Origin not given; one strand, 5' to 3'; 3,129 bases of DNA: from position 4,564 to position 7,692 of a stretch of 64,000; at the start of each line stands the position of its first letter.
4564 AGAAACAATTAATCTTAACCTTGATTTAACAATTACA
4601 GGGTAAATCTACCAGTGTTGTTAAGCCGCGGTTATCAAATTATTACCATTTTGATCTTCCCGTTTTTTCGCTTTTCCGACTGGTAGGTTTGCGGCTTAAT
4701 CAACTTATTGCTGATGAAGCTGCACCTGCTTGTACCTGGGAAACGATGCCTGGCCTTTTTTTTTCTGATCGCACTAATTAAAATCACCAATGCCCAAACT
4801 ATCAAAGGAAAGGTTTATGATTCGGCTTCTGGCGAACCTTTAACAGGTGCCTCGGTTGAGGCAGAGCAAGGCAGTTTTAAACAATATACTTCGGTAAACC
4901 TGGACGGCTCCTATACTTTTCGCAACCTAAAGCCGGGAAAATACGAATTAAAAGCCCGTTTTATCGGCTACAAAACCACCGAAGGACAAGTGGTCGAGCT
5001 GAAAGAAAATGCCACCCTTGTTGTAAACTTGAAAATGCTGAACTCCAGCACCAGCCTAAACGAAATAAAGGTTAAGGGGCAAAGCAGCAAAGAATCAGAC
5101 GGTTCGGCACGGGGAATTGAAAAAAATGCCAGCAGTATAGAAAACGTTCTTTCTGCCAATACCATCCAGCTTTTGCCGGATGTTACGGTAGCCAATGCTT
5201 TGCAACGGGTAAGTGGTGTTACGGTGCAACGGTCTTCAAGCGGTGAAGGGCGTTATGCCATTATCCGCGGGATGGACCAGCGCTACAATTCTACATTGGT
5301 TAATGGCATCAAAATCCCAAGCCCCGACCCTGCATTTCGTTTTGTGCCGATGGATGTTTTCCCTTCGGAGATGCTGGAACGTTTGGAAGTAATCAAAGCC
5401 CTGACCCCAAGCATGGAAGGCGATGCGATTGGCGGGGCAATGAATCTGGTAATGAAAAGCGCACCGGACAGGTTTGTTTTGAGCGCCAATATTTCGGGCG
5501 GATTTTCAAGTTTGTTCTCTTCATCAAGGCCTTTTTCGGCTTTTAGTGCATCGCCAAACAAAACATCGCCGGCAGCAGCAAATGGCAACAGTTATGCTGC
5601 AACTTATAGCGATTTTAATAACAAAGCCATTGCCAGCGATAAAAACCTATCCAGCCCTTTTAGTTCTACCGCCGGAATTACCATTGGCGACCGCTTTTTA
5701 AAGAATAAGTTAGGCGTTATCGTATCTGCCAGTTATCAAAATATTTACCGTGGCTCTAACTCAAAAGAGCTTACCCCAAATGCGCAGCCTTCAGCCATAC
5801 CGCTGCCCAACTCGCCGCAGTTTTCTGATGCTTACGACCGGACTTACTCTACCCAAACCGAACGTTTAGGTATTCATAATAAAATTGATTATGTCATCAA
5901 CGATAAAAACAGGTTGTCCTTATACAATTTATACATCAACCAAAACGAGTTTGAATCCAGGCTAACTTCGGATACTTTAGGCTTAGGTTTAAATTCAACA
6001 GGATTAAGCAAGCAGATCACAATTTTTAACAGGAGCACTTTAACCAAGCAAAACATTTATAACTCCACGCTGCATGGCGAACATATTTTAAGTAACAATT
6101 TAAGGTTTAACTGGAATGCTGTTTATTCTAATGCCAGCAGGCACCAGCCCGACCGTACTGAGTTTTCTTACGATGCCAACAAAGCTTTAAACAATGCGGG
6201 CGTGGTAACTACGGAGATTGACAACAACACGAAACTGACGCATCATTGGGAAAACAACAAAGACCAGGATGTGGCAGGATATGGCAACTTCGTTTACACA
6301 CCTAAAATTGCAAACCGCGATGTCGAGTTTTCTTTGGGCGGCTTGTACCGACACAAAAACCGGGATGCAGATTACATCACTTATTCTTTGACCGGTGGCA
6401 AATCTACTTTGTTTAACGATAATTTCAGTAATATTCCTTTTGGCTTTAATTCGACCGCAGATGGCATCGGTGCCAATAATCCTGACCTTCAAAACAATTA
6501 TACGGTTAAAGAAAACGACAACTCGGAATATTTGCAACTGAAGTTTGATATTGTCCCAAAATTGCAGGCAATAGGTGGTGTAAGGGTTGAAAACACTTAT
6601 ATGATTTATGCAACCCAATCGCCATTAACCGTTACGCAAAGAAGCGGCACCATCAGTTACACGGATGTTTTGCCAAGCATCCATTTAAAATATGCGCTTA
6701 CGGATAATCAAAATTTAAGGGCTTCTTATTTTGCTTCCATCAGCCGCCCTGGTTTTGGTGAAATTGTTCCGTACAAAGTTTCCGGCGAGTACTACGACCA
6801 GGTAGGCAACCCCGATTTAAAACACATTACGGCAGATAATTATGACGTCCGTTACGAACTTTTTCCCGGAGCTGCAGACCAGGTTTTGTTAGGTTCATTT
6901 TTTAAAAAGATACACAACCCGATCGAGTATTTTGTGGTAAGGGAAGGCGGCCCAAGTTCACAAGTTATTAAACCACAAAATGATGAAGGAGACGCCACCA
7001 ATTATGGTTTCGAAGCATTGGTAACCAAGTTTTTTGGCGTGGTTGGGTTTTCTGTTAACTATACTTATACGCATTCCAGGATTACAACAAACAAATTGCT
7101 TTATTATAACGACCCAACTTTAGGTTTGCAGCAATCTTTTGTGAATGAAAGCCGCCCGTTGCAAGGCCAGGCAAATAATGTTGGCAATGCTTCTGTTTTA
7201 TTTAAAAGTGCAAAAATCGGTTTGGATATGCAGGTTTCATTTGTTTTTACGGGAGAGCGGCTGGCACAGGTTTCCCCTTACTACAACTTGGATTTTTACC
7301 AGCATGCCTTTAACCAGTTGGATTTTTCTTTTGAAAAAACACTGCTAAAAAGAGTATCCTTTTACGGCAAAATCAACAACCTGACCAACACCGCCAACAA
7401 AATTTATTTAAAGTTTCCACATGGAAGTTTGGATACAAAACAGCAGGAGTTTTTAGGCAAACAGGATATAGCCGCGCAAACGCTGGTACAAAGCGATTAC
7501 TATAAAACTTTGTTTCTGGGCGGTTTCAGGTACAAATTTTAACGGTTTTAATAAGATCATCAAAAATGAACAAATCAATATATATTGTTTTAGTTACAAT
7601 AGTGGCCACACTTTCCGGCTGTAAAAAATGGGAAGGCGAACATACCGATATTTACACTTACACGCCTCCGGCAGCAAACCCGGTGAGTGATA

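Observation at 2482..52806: In-CDS copies use only a few reading frames: xKEA(S/L), DASF(T) or LLL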

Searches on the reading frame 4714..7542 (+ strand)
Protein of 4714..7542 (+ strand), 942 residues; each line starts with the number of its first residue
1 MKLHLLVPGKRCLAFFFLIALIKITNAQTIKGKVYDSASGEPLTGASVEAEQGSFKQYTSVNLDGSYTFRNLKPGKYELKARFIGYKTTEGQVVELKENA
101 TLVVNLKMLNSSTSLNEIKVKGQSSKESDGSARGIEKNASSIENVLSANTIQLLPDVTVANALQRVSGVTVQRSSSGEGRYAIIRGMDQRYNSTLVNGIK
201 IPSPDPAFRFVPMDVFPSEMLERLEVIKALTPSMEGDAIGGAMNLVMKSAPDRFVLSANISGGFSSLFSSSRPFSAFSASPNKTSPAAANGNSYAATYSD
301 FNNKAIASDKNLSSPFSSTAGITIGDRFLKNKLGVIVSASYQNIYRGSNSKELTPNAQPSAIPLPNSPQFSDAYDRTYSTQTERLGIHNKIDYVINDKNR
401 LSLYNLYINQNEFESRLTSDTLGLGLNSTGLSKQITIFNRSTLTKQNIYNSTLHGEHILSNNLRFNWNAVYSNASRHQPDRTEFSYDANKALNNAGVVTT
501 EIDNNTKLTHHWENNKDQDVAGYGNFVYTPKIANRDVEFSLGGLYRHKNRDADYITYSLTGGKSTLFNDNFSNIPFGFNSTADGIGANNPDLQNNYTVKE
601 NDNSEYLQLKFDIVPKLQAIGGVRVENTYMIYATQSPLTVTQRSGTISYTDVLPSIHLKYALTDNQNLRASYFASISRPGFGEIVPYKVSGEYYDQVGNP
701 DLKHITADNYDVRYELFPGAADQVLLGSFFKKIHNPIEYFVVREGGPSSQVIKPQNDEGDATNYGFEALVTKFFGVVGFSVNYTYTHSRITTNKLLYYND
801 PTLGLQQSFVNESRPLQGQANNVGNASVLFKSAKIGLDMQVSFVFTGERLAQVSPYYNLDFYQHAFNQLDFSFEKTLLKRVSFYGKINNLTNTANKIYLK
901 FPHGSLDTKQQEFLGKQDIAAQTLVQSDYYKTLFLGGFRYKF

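Call 52: search_protein_families(library=pfam, proteins=[window:4714-7542:+])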
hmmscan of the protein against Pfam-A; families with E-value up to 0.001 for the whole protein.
window:4714-7542:+ (942 aa): 5 families
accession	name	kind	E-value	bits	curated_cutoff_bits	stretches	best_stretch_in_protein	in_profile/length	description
PF00593.30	TonB_dep_Rec_b-barrel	-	4.7e-24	86.5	27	1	452-890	33-436/436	TonB dependent receptor-like, beta-barrel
PF07715.20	Plug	-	6.6e-18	65.6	23.9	1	140-242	6-107/107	TonB-dependent Receptor Plug Domain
PF13620.12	CarboxypepD_reg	-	7e-18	65.2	32.3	1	29-108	1-81/82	Carboxypeptidase regulatory-like domain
PF13715.12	CarbopepD_reg_2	-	8.1e-16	58.3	32.2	1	30-120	1-88/88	CarboxypepD_reg-like domain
PF17802.7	SpaA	-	0.00054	20.5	23.1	0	29-105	2-86/91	Prealbumin-like fold domain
